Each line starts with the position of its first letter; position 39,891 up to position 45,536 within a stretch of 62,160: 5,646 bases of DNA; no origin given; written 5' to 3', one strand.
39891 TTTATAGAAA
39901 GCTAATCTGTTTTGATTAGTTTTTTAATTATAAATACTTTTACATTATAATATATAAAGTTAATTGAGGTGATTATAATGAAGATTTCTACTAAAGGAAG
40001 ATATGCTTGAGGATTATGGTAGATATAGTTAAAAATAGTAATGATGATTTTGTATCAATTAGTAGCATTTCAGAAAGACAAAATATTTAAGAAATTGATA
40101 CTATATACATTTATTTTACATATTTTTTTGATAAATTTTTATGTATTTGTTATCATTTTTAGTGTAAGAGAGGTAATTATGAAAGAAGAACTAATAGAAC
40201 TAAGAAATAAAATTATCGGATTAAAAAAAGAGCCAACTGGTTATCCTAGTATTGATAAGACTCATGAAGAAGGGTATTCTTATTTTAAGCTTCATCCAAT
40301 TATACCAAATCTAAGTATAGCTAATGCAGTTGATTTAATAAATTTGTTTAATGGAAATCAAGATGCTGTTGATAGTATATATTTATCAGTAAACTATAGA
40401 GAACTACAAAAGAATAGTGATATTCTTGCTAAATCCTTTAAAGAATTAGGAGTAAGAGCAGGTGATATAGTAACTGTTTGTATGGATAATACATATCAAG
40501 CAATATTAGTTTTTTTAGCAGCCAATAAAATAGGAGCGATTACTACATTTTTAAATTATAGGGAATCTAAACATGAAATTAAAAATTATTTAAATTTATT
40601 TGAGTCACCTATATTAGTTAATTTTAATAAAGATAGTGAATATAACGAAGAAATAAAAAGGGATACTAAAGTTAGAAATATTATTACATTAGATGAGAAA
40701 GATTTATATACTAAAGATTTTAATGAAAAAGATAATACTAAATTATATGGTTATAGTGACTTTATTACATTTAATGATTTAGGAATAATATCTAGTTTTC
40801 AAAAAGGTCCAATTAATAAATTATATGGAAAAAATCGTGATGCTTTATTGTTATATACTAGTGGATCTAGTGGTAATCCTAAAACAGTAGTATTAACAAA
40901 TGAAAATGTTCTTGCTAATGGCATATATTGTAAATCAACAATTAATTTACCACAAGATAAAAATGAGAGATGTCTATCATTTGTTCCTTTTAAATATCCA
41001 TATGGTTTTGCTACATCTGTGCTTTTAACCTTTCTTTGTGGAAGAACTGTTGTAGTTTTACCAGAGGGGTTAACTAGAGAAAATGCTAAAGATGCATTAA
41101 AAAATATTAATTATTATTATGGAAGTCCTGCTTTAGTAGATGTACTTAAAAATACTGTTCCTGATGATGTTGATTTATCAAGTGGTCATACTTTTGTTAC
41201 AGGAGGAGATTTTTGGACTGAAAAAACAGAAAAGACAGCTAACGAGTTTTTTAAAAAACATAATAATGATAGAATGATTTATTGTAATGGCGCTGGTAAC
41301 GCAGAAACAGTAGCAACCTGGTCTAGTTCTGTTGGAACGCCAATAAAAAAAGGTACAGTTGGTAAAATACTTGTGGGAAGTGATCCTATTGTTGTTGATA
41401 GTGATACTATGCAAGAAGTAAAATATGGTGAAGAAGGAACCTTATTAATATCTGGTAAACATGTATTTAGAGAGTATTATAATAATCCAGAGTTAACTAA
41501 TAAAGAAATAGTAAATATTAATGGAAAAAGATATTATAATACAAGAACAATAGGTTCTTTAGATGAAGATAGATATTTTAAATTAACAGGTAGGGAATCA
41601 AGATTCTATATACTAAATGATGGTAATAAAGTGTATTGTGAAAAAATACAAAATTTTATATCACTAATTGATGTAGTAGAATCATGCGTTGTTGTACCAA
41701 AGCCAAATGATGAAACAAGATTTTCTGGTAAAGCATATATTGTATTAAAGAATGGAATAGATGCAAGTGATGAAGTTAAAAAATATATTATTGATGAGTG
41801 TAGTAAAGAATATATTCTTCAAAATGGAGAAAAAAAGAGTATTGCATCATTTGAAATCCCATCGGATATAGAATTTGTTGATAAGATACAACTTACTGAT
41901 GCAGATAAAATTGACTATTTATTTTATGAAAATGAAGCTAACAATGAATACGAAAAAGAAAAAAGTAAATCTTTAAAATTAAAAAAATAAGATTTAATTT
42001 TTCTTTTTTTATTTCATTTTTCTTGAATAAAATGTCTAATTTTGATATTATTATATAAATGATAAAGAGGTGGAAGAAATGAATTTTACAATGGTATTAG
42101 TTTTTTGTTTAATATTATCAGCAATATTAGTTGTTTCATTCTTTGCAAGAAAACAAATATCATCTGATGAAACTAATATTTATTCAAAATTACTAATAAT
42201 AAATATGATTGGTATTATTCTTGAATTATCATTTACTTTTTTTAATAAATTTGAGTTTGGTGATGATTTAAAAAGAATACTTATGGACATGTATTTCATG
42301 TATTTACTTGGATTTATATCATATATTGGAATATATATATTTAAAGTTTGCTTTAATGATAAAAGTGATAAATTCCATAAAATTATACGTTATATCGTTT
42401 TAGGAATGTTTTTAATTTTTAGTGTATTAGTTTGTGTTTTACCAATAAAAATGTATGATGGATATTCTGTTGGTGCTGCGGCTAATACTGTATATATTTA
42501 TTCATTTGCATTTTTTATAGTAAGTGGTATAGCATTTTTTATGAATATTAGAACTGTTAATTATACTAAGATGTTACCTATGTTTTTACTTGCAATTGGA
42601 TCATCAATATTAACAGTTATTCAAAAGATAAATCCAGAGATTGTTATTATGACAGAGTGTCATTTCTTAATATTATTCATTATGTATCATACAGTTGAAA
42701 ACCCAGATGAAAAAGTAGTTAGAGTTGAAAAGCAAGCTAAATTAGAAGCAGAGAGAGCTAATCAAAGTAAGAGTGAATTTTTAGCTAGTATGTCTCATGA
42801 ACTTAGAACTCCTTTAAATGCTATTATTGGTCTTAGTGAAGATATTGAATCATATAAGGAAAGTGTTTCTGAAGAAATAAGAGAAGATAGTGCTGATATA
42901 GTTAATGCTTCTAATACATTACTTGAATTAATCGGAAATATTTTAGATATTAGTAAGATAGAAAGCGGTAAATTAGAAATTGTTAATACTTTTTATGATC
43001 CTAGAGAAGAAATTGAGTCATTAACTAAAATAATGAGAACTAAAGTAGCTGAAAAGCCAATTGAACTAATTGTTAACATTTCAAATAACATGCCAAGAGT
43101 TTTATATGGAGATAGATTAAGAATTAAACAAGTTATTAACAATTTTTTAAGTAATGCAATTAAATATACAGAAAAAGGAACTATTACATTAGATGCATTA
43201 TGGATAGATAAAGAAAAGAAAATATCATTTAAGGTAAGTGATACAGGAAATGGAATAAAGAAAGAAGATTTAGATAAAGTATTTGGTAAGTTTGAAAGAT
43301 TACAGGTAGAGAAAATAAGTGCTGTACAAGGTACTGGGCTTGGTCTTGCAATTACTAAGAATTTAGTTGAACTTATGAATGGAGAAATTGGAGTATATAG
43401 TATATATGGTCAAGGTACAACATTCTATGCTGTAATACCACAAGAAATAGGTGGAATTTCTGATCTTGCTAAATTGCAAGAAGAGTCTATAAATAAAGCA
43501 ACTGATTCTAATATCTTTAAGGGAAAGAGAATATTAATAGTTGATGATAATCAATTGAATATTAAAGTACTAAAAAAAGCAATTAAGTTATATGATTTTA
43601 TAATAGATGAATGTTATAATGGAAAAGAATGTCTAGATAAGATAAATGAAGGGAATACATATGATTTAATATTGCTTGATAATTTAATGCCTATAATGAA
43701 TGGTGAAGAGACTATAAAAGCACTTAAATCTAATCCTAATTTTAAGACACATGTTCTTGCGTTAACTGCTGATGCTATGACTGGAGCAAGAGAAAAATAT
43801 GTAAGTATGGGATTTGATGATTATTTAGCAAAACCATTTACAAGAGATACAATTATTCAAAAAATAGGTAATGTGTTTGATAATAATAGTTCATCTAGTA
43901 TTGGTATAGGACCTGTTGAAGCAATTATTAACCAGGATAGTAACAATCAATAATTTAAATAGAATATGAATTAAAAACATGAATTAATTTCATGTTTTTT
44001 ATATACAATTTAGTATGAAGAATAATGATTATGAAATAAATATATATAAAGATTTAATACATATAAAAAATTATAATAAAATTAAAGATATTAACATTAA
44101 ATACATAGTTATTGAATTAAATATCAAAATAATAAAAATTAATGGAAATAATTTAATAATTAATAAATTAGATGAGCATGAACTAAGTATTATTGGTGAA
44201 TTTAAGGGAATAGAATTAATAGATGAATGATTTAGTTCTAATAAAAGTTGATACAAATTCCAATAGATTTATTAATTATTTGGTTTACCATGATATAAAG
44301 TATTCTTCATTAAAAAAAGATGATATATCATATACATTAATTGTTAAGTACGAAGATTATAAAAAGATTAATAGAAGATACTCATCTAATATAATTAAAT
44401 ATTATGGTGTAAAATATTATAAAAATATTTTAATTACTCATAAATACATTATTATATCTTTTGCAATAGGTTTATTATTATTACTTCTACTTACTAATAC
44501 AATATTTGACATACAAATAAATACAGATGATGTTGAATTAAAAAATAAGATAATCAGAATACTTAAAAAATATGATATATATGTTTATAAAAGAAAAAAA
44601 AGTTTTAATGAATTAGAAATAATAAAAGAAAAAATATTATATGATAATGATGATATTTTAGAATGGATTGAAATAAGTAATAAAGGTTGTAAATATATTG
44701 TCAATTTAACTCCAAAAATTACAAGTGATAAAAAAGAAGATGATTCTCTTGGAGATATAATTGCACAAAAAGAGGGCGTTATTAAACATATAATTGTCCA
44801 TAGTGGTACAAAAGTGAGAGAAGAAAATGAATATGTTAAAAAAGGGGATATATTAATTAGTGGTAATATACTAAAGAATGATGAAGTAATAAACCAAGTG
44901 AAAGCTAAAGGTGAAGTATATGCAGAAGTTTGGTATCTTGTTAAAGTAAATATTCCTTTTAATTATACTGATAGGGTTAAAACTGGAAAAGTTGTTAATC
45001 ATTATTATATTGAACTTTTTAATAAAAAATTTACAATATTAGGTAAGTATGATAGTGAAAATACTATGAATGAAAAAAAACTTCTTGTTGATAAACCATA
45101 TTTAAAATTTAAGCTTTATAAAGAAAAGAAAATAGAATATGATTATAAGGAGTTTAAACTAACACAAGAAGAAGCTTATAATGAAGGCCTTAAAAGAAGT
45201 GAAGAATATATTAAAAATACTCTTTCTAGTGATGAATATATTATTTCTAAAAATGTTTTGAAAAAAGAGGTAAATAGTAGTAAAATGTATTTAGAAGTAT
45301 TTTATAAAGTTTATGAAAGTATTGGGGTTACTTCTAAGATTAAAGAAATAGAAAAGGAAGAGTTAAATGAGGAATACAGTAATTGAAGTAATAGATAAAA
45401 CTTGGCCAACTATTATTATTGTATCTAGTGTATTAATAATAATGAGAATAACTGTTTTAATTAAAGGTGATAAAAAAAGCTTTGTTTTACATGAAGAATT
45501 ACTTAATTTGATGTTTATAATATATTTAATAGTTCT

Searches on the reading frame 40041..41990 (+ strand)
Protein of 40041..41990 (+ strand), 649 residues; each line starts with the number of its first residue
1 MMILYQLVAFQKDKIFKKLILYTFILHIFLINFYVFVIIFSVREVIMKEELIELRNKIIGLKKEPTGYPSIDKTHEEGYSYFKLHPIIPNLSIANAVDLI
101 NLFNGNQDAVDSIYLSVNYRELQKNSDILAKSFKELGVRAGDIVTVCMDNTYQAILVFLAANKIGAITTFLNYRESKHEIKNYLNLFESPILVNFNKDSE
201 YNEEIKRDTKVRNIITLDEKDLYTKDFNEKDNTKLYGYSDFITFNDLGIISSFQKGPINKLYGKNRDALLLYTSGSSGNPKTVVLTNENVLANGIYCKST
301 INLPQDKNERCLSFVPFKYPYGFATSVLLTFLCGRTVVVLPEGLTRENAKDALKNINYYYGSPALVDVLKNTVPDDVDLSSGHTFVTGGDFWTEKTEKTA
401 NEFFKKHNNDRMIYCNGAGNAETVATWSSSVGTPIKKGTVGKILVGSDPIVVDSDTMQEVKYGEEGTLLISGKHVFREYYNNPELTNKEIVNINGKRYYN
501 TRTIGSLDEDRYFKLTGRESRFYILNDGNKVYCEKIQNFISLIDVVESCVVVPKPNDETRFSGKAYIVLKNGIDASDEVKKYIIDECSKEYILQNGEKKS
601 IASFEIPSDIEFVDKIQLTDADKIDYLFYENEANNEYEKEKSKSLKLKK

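Call 105: search_protein_families(library=pfam, proteins=[window:40041-41990:+], max_evalue=0.00001)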
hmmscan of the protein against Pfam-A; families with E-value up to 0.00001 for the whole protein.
window:40041-41990:+ (649 aa): 2 families
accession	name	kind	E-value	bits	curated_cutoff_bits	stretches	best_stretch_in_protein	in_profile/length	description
PF00501.34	AMP-binding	-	2.6e-51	175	29.9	1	109-480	13-384/384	AMP-binding enzyme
PF13193.12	AMP-binding_C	-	5.7e-06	27.6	24.5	0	537-623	3-76/76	AMP-binding enzyme C-terminal domain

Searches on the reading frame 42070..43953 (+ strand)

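Call 105: search_protein_families(library=pfam, proteins=[window:42070-43953:+], max_evalue=0.00001)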
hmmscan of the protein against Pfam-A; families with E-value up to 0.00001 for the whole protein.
window:42070-43953:+ (627 aa): 3 families
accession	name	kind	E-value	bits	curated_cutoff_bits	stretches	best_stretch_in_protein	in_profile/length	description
PF02518.31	HATPase_c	-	2.4e-27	96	26.4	1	347-459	1-110/111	Histidine kinase-, DNA gyrase B-, and HSP90-like ATPase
PF00072.30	Response_reg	-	2.9e-23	82.6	30.2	1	488-599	1-110/111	Response regulator receiver domain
PF00512.31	HisKA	-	3.1e-16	59.6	26.9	1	233-300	1-66/66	His Kinase A (phospho-acceptor) domain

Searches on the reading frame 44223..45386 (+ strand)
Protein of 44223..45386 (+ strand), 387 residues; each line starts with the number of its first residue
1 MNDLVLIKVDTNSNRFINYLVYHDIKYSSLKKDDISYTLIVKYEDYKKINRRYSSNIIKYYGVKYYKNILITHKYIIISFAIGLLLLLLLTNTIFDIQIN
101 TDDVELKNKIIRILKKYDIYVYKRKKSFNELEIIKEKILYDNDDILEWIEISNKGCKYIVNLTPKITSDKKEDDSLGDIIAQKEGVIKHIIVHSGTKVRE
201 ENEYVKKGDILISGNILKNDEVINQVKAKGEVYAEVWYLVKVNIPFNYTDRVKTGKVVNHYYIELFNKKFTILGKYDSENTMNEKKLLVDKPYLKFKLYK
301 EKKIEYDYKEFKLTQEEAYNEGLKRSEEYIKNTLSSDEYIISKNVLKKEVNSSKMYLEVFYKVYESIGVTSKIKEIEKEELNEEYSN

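Call 24: search_protein_families(library=pfam, proteins=[window:44223-45386:+], max_evalue=0.001)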
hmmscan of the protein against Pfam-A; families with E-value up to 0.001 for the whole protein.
window:44223-45386:+ (387 aa): 1 family
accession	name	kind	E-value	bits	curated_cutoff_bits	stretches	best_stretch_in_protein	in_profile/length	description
PF06898.16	YqfD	-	2.9e-66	224.4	25.2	1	8-367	10-379/379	Putative stage IV sporulation protein YqfD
